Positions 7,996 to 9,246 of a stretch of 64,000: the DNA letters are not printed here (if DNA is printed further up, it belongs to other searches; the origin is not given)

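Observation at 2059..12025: A hydantoinase B, omega-aminotransferase, hydantoinase A operon with GntR regulator and TRAP transporter resembles ATP-dependent lactamase (caprolactamase-type) catabolic loci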

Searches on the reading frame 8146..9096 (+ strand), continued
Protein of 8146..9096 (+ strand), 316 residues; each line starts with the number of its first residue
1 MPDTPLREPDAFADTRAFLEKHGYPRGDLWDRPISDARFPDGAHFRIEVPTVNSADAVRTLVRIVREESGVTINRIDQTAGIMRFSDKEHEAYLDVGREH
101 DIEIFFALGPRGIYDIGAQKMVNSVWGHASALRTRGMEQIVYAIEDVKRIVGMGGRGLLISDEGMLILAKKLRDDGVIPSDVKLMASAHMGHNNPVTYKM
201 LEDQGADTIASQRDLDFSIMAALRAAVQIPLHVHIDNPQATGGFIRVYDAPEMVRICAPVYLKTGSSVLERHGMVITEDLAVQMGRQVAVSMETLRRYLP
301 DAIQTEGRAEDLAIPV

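Call 74: get_annotated_region(hit=H4, flank=9000)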
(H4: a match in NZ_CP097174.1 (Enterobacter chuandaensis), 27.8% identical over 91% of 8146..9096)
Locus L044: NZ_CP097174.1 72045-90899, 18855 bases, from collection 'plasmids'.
description: Enterobacter chuandaensis strain E20191216 plasmid pE20191216, complete sequence
organism: Enterobacter chuandaensis (NCBI taxid 2497875)
taxonomy: Bacteria; Pseudomonadota; Gammaproteobacteria; Enterobacterales; Enterobacteriaceae; Enterobacter; Enterobacter chuandaensis
host: -; source: Duck,China: Zhejiang; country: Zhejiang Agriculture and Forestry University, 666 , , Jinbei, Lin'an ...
typing (MOB-suite, as given by PLSDB): non-mobilizable; replicon rep_cluster_1088
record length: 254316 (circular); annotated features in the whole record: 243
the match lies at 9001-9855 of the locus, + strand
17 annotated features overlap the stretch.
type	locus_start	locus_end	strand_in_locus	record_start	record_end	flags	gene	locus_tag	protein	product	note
CDS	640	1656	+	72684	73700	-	-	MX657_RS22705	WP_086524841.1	RepB family plasmid replication initiator protein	GO:0006270 - DNA replication initiation [Evidence IEA]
CDS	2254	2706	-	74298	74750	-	-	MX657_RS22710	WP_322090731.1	GGDEF domain-containing protein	-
CDS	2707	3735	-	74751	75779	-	-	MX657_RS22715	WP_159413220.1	GAF domain-containing protein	-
CDS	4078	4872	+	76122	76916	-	-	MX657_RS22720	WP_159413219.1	DUF1835 domain-containing protein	-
CDS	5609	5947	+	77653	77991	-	-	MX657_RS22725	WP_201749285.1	zincin-like metallopeptidase domain-containing protein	-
CDS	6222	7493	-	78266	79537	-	-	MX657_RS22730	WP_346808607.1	hypothetical protein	-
CDS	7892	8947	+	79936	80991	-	-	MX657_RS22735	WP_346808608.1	phosphotransferase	-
CDS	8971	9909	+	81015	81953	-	-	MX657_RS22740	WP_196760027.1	U32 family peptidase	-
CDS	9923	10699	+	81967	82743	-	-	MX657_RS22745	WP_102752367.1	hypothetical protein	-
CDS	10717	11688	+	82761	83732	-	-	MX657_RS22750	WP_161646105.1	NAD(P)-dependent oxidoreductase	-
CDS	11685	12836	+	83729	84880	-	-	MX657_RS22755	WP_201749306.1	aminotransferase class I/II-fold pyridoxal phosphate-dependent enzyme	GO:0009058 - biosynthetic process [Evidence IEA]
CDS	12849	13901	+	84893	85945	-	-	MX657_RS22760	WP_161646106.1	hypothetical protein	-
CDS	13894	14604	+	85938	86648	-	-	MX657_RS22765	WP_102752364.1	iron-containing redox enzyme family protein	-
CDS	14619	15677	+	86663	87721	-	-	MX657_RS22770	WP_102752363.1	M14 family metallopeptidase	-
CDS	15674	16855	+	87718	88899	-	-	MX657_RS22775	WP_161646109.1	MFS transporter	GO:0055085 - transmembrane transport [Evidence IEA]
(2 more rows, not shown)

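Call 81: search_protein_families(library=ncbifam, proteins=[L030:2127-4613:-, L030:7504-9966:+, L030:10004-10852:+, L012:15149-16489:-, L012:4541-5575:+, L024:11412-12266:+, L023:11187-12056:+, L013:10183-11430:+, L013:4764-6800:-, L013:8773-10047:+], max_evalue=1e-20)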
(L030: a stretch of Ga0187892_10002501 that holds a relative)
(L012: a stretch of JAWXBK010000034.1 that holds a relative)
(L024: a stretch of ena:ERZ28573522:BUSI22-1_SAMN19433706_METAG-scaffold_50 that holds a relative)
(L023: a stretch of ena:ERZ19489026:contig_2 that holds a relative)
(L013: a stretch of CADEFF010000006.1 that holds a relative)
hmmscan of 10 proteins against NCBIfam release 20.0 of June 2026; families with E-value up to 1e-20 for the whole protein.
L030:2127-4613:- (828 aa): 7 families
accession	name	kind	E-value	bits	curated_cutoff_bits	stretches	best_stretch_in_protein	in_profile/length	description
TIGR03997.1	mycofact_OYE_2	equivalog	4.8e-109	365.5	793.15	1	152-810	2-645/645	mycofactocin system FadH/OYE family oxidoreductase 2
TIGR03996.1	mycofact_OYE_1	hypoth_equivalog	4e-58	197.4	627.9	1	168-805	18-631/633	mycofactocin system FadH/OYE family oxidoreductase 1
NF041087.1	bile_acid_BaiCD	equivalog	9.5e-58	195.8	825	2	422-809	276-641/642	bile acid Fe-S flavoenzyme BaiCD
NF045599.1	bili_reduct_long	exception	2.3e-53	181.5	750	1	152-809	1-640/641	bilirubin reductase, long form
NF045592.1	bili_reduct_N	equivalog_domain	7.4e-38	130.6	425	1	152-505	2-362/363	bilirubin reductase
NF010047.0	PRK13523.1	equivalog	7.5e-30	104.1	431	1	152-483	5-329/339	NADPH dehydrogenase NamA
NF006101.0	PRK08255.1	equivalog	6.9e-27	93.8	1078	1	147-469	394-725/768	bifunctional salicylyl-CoA 5-hydroxylase/oxidoreductase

L030:7504-9966:+ (820 aa): 7 families
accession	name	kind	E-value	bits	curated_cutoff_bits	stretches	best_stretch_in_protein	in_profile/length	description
TIGR01372.1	soxA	subfamily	7.7e-59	199.4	1164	1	428-819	606-995/996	sarcosine oxidase subunit alpha family protein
NF001567.0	PRK00389.1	subfamily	2.9e-53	181.1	300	1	469-807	24-349/359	glycine cleavage system aminomethyltransferase GcvT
TIGR00528.1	gcvT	equivalog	1.7e-42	145.7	235.85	1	471-805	24-354/362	glycine cleavage system aminomethyltransferase GcvT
NF053776.1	TmaoDeMthMsil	equivalog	6.8e-38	130.7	1100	1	481-819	420-762/763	trimethylamine N-oxide demethylase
NF010093.0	PRK13579.1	equivalog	6e-36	124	459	1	429-785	9-342/371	glycine cleavage system aminomethyltransferase GcvT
TIGR02352.1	thiamin_ThiO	equivalog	4.6e-23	81.9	250.8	1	18-357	1-327/351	glycine oxidase ThiO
NF009133.0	PRK12486.1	equivalog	2.9e-21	75.8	410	1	473-778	38-340/369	dimethylsulfoniopropionate demethylase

L030:10004-10852:+ (282 aa): 0 families

L012:15149-16489:- (446 aa): 21 families
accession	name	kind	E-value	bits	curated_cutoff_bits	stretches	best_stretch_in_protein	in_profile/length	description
NF005599.0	PRK07333.1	equivalog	2.6e-125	418.2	549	1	14-446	12-414/414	ubiquinone biosynthesis hydroxylase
TIGR01988.1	Ubi-OHases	subfamily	3.9e-121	404.5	224.65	1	16-432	1-387/387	ubiquinone biosynthesis hydroxylase, UbiH/UbiF/VisC/COQ6 family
TIGR01984.1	UbiH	equivalog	3.1e-103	345.6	392.2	1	133-432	94-382/382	2-octaprenyl-6-methoxyphenyl hydroxylase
NF005612.0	PRK07364.1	equivalog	1.7e-94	316.7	487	1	133-442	110-413/415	FAD-dependent hydroxylase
NF004356.0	PRK05732.1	equivalog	1.6e-92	310.4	384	1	130-435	98-394/395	2-octaprenyl-6-methoxyphenyl hydroxylase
NF006593.0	PRK09126.1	equivalog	1.6e-80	270.9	420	1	14-431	4-389/393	5-demethoxyubiquinol-8 5-hydroxylase UbiM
NF006461.0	PRK08850.1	equivalog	4.4e-80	269.3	633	1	136-444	103-403/405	FAD-dependent 2-octaprenylphenol hydroxylase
NF005691.0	PRK07494.1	equivalog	5.8e-80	268.8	459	1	134-433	102-388/404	UbiH/UbiF family hydroxylase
NF005788.0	PRK07608.1-3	equivalog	5.5e-79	265.7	478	1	135-432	100-387/388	UbiH/UbiF family hydroxylase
NF004318.0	PRK05714.1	equivalog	1.9e-78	264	653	1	134-442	104-406/407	2-octaprenyl-3-methyl-6-methoxy-1,4-benzoquinol hydroxylase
NF005949.0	PRK08013.1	equivalog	1.1e-71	242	620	1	136-441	103-399/401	FAD-dependent 2-octaprenylphenol hydroxylase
TIGR01989.1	COQ6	equivalog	2.3e-71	241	489.3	2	307-427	317-437/437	ubiquinone biosynthesis monooxygenase COQ6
NF005951.1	PRK08020.1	equivalog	8e-71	238.9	590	1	136-433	101-388/388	3-demethoxyubiquinol 3-hydroxylase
NF006460.0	PRK08849.1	equivalog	2.2e-66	224.2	598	1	137-433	105-386/386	2-octaprenyl-3-methyl-6-methoxy-1,4-benzoquinol hydroxylase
NF006448.0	PRK08773.1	equivalog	3.8e-66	223.4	614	1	137-432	106-391/393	UbiH/UbiF family hydroxylase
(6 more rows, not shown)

L012:4541-5575:+ (344 aa): 1 family
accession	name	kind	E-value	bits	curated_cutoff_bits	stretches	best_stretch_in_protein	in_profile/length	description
TIGR02408.1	ectoine_ThpD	equivalog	1.8e-21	76.7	336.5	0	49-279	12-257/277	ectoine hydroxylase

L024:11412-12266:+ (284 aa): 1 family
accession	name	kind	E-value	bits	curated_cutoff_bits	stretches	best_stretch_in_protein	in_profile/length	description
TIGR02995.1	ectoine_ehuB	equivalog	4e-75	252.6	190.9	1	7-283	3-275/275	ectoine/hydroxyectoine ABC transporter substrate-binding protein EhuB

L023:11187-12056:+ (289 aa): 2 families
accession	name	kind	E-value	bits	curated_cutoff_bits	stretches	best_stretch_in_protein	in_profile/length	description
TIGR02995.1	ectoine_ehuB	equivalog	1.9e-71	240.5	190.9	1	10-287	4-275/275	ectoine/hydroxyectoine ABC transporter substrate-binding protein EhuB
TIGR01096.1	3A0103s03R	subfamily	4.8e-22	78.7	256.35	1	21-259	9-237/250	lysine/arginine/ornithine ABC transporter substrate-binding protein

L013:10183-11430:+ (415 aa): 17 families
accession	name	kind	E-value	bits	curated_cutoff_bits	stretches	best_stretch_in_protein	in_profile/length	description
NF006769.0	PRK09290.1-3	subfamily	4.3e-207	687.8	452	1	2-412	5-415/417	allantoate amidohydrolase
NF009527.0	PRK12891.1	subfamily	1.1e-157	525.4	461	1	4-413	5-425/426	Zn-dependent hydrolase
NF009530.0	PRK12893.1-4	subfamily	1.3e-145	485.6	551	1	4-413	4-412/423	Zn-dependent hydrolase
NF006771.0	PRK09290.1-5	subfamily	1.7e-136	455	399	1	5-409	2-410/413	allantoate amidohydrolase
TIGR01879.1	hydantase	subfamily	1.9e-134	448.6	204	1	10-407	1-400/401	hydantoinase/carbamoylase family amidase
NF009528.0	PRK12893.1-1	subfamily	3.4e-132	441.3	570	1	5-413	11-419/420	Zn-dependent hydrolase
NF058540.1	Ncarbamyl_ErtE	equivalog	6.5e-113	377.4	520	1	2-406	3-412/418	N-carbamyl-l-glutamate amidohydrolase ErtE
NF006772.0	PRK09290.2-1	subfamily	2.2e-106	356.2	424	1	5-408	10-414/430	allantoate amidohydrolase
NF009529.0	PRK12893.1-2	equivalog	2.5e-101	339.4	508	1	2-405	2-404/411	Zn-dependent hydrolase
NF006775.0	PRK09290.2-5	equivalog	7.8e-98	327.9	479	1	8-405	11-410/419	allantoate amidohydrolase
NF006768.0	PRK09290.1-1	equivalog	2.6e-93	313.1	532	1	12-405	9-404/411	allantoate deiminase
NF009531.0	PRK12893.1-5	equivalog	3.6e-86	289.3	486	1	1-407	1-410/421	Zn-dependent hydrolase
TIGR03176.1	AllC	equivalog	9e-79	265.1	597.75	1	14-405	7-399/406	allantoate deiminase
NF006770.0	PRK09290.1-4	equivalog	1.9e-74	250.8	372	1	14-407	7-399/403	allantoate amidohydrolase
NF006773.0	PRK09290.2-2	equivalog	1.6e-72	244.7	584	1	5-409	11-417/419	allantoate amidohydrolase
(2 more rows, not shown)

L013:4764-6800:- (678 aa): 6 families
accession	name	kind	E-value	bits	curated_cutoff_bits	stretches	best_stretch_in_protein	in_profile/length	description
NF005748.0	PRK07572.1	subfamily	1.9e-190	633.5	438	1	96-447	1-352/426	cytosine deaminase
NF006685.0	PRK09230.1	subfamily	6.8e-115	383.9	483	1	99-446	6-355/426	cytosine deaminase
NF005759.0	PRK07583.1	equivalog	7.2e-54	183.1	403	1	108-431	36-358/438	cytosine deaminase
NF004636.0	PRK05985.1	subfamily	2.9e-51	174.5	408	1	96-446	2-339/398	amidohydrolase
NF005312.0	PRK06846.1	subfamily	1.6e-33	116.2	447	1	114-445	34-354/412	amidohydrolase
NF005365.0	PRK06886.1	equivalog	1.7e-28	99.7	340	1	148-424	23-297/327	hypothetical protein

L013:8773-10047:+ (424 aa): 6 families
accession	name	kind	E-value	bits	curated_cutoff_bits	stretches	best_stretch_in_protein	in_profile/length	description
NF006183.0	PRK08318.1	equivalog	6.2e-215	713.8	335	1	1-421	1-420/422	NAD-dependent dihydropyrimidine dehydrogenase subunit PreA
NF005574.0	PRK07259.1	equivalog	2.4e-49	167.9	269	1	2-320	3-302/304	dihydroorotate dehydrogenase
TIGR01037.2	pyrD_sub1_fam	subfamily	1.5e-47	162.1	270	1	4-320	1-299/300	dihydroorotate dehydrogenase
NF041011.1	dihydoor_dh_Arch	equivalog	2.3e-34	118.8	330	1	118-321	102-288/289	dihydroorotate dehydrogenase PyrD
NF005741.0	PRK07565.1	subfamily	6.2e-24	84.7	303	1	1-320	1-306/335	dihydroorotate dehydrogenase-like protein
NF002702.0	PRK02506.1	equivalog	3.4e-22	79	301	1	2-319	2-308/313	dihydroorotate oxidase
